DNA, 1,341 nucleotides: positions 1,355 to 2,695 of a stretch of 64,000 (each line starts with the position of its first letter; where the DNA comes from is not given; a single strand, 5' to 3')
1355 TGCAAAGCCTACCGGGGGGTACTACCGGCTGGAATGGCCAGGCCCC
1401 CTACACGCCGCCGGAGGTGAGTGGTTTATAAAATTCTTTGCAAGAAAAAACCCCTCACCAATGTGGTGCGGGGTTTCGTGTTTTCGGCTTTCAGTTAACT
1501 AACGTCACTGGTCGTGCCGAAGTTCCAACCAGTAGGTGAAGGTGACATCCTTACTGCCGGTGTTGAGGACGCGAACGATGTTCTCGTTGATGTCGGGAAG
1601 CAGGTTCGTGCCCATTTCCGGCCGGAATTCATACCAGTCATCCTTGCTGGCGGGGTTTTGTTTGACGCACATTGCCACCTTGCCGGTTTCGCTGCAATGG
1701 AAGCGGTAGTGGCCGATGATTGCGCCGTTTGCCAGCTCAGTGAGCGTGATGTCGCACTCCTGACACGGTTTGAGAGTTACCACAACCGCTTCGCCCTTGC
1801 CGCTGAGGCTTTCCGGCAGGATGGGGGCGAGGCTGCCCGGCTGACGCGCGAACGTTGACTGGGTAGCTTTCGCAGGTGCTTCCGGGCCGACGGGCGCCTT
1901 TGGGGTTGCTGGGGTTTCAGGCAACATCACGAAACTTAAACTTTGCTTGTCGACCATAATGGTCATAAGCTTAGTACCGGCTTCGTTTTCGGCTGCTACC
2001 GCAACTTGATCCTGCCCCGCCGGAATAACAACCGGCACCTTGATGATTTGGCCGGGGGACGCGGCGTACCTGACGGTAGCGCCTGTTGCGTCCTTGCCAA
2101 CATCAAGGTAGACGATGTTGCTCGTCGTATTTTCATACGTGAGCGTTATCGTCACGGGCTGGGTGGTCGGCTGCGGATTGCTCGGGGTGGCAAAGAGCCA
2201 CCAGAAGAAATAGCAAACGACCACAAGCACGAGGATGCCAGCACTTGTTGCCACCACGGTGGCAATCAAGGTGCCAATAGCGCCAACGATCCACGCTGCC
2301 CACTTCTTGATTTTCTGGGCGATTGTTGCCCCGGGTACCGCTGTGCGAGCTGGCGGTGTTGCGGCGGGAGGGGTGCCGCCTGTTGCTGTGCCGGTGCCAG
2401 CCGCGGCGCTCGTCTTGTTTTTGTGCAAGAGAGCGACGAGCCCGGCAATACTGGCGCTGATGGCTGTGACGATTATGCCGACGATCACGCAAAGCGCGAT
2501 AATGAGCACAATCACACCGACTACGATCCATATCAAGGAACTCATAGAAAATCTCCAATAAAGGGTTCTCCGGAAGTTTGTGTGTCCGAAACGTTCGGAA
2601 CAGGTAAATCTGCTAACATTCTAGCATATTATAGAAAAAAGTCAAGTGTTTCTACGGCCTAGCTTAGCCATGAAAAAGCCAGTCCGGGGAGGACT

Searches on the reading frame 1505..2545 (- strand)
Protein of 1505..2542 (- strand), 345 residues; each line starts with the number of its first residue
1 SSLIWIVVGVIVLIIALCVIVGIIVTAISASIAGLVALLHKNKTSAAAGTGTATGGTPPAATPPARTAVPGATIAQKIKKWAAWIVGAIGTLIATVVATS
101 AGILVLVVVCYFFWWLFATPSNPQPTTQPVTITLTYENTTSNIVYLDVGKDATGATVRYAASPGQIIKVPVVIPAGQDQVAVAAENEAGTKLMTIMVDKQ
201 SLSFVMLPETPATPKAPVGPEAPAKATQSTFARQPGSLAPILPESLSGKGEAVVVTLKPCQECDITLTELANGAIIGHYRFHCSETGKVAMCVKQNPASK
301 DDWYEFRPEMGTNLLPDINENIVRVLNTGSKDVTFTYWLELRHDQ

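Call 46: find_encoding_contigs(protein=window:1505-2542:-, flank=10000, max_places=2)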
Protein window:1505-2542:- (345 aa): no gene with exactly this product is on record in the collection.

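Call 48: find_encoding_contigs(protein=window:1508-2545:-, flank=10000, max_places=2)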
Protein window:1508-2545:- (346 aa): 4 contigs read that carry it; 2 places shown.
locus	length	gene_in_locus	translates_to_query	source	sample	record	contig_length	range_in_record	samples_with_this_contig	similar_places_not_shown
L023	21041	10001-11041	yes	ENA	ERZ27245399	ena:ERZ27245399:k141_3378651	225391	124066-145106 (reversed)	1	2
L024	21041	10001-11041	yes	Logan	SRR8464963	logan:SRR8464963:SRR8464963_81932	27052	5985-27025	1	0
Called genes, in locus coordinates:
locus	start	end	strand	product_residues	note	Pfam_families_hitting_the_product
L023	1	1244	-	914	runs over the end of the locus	PF02861:Clp_N, PF23569:NBD_SMAX1, PF00004:AAA, PF17871:AAA_lid_9, PF00004:AAA, PF07724:AAA_2, PF07728:AAA_5, PF10431:ClpB_D2-small, +6 more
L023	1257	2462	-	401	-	PF00266:Aminotran_5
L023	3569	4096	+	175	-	PF14584:DUF4446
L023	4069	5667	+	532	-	PF00009:GTP_EFTU, PF01926:MMR_HSR1, PF22042:EF-G_D2, PF11987:IF-2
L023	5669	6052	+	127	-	PF02033:RBFA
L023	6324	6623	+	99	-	-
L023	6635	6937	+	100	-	-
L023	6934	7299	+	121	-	PF01588:tRNA_bind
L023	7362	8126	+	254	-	-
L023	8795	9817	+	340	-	-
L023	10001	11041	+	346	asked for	-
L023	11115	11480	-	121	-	-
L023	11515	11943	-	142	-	PF18895:T4SS_pilin (weak)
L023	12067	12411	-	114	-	PF18895:T4SS_pilin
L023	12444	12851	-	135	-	PF04956:TrbC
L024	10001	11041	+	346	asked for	-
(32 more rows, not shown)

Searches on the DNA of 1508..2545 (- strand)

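Call 79: search_rna_families(source=L023, start=18140, end=18500, threshold=evalue, max_evalue=1)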
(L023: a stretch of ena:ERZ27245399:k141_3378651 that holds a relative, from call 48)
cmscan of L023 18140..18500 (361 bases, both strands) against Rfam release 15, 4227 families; matches with E-value up to 1: 0.
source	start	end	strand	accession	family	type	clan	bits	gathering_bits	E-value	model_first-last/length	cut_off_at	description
